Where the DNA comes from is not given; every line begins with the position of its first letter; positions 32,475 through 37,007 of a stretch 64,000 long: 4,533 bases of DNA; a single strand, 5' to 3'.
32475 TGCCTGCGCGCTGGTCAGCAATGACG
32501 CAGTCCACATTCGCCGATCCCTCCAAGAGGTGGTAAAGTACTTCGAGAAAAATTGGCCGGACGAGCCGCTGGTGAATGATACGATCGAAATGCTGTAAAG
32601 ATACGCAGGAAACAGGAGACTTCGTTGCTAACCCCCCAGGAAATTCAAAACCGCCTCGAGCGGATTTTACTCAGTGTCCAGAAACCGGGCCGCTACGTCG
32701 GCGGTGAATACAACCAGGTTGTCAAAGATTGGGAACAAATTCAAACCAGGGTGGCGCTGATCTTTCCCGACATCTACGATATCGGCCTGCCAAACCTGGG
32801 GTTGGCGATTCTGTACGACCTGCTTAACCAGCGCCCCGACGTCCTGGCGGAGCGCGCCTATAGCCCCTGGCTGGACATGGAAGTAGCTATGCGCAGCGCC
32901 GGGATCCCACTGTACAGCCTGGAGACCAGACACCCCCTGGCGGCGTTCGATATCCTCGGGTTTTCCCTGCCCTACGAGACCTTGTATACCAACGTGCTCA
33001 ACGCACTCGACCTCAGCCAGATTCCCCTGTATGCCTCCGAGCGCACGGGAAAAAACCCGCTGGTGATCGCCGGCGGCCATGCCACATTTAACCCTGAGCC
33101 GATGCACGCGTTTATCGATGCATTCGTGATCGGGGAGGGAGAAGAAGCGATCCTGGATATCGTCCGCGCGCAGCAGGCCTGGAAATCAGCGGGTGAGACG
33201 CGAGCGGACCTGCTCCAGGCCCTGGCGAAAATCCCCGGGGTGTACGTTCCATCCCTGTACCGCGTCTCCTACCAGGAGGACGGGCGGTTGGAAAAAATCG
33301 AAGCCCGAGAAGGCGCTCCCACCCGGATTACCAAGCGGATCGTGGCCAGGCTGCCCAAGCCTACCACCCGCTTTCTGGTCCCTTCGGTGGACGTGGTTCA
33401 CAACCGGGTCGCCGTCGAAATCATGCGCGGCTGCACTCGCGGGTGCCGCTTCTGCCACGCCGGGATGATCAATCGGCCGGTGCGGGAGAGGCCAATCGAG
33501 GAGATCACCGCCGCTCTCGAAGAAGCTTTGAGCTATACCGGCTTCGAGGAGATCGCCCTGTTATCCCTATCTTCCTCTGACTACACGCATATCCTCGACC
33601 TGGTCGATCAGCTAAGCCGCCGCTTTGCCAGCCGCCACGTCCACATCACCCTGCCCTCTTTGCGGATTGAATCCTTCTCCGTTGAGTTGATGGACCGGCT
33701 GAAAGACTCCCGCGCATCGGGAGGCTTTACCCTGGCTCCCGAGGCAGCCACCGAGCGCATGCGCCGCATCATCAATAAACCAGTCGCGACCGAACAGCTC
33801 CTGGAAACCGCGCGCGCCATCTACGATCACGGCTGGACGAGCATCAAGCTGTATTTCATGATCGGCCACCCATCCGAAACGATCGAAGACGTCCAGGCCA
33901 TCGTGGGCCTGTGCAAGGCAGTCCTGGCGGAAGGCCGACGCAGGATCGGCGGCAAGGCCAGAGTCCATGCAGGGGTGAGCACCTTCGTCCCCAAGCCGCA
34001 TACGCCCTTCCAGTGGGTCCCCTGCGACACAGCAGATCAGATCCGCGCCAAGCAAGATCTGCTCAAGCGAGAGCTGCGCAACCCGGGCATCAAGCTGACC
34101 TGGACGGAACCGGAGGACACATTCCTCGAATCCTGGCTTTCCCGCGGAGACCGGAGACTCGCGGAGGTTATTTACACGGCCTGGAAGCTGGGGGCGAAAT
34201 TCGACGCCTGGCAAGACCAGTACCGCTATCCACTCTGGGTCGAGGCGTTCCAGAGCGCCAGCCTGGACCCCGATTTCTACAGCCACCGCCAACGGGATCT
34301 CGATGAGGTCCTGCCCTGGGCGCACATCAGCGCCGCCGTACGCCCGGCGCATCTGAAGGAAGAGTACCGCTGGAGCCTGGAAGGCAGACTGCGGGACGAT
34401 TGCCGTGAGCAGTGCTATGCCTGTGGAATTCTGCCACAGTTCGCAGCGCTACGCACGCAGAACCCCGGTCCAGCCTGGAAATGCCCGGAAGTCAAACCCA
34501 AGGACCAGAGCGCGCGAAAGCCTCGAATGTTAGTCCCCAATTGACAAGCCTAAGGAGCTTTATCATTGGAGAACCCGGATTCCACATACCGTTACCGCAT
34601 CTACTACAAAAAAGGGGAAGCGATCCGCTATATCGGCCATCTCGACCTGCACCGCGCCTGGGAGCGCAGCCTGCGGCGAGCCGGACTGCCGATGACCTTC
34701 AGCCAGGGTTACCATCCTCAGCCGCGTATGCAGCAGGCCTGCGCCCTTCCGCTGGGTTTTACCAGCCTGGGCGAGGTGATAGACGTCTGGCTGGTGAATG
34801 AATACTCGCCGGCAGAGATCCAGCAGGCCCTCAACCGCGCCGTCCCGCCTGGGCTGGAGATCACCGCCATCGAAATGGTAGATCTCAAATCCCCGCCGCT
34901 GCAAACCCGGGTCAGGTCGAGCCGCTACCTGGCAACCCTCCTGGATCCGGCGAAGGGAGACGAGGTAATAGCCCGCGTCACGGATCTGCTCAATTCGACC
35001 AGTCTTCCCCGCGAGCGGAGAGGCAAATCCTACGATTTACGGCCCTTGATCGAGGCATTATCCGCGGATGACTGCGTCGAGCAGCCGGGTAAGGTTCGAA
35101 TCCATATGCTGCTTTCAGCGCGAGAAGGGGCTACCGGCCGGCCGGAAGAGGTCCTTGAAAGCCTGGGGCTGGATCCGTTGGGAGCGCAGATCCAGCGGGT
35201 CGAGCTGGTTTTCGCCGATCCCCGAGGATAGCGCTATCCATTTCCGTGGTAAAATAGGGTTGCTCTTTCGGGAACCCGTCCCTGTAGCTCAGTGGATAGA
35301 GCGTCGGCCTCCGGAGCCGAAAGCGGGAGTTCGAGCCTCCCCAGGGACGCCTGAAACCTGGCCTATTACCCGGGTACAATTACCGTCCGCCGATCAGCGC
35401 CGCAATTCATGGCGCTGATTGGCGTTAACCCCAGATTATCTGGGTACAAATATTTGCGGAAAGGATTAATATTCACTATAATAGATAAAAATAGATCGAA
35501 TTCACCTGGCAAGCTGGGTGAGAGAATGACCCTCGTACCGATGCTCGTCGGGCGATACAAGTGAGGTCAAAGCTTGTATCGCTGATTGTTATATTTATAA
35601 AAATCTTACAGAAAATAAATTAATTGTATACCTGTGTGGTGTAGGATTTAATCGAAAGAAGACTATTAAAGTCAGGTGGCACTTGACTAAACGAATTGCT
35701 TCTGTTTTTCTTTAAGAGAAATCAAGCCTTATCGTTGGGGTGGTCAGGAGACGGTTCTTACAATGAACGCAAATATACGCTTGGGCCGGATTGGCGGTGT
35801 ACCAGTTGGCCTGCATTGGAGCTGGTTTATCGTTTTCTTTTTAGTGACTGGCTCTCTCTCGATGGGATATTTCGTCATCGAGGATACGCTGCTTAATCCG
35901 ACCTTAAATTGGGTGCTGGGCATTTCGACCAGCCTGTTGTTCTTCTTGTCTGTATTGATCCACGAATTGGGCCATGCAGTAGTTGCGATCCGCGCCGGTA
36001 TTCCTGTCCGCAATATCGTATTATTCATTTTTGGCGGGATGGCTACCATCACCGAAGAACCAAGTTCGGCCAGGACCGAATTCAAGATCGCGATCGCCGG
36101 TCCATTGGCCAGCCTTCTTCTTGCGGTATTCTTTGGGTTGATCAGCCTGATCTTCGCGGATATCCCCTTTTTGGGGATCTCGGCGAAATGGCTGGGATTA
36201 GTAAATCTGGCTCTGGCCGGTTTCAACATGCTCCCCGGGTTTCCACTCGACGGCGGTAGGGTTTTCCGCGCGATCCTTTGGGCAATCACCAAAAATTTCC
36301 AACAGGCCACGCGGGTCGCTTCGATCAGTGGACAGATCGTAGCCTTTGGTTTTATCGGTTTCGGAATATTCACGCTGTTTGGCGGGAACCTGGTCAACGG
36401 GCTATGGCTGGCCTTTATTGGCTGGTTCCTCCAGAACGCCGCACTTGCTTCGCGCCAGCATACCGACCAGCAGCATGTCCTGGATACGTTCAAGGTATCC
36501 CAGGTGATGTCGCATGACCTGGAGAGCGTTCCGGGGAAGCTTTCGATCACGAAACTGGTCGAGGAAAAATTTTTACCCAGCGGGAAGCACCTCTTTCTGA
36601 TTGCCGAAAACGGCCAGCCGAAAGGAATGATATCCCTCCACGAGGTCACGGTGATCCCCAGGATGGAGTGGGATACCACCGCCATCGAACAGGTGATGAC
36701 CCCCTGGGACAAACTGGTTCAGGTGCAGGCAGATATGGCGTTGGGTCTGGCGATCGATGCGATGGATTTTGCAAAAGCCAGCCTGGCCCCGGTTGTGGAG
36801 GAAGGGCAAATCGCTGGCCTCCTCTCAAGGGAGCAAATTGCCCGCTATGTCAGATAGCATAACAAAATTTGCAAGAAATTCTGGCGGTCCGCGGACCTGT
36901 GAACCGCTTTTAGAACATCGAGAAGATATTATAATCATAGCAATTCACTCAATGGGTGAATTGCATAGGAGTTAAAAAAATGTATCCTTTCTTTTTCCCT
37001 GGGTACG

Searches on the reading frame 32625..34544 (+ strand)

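Call 69: search_protein_families(library=pfam, proteins=[window:32625-34544:+], max_evalue=0.00001)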
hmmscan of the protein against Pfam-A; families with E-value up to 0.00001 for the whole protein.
window:32625-34544:+ (639 aa): 2 families
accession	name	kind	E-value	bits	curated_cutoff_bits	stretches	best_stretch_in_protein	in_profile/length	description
PF19864.5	Radical_SAM_N2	-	2.7e-61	205.9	29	1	59-209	1-151/151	Radical SAM proteins, N-terminal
PF04055.27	Radical_SAM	-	2e-22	80.6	29.5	1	264-428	1-164/166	Radical SAM superfamily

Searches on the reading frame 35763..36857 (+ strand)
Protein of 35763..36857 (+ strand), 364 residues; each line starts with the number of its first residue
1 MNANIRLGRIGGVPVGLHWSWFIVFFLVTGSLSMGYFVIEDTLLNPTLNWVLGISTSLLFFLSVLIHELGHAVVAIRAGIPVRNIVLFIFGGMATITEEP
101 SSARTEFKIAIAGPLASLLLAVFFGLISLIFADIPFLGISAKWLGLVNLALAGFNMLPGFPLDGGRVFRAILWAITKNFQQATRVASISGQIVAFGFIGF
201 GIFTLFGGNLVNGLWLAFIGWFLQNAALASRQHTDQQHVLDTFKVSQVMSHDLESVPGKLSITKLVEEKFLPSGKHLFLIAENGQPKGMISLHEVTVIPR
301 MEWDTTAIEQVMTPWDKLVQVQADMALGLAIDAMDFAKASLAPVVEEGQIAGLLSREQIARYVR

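Call 19: search_protein_families(library=pfam, proteins=[window:35763-36857:+], max_evalue=0.001)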
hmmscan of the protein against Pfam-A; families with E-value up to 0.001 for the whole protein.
window:35763-36857:+ (364 aa): 3 families
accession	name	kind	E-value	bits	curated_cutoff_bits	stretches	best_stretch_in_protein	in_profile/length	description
PF02163.28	Peptidase_M50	-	8.6e-21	74.7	27.2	2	57-130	3-102/221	Peptidase family M50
PF00571.33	CBS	-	1.3e-08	35.5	24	0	309-363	2-55/57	CBS domain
PF13398.12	Peptidase_M50B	-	1.5e-07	31.8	26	1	59-128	20-89/201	Peptidase M50B-like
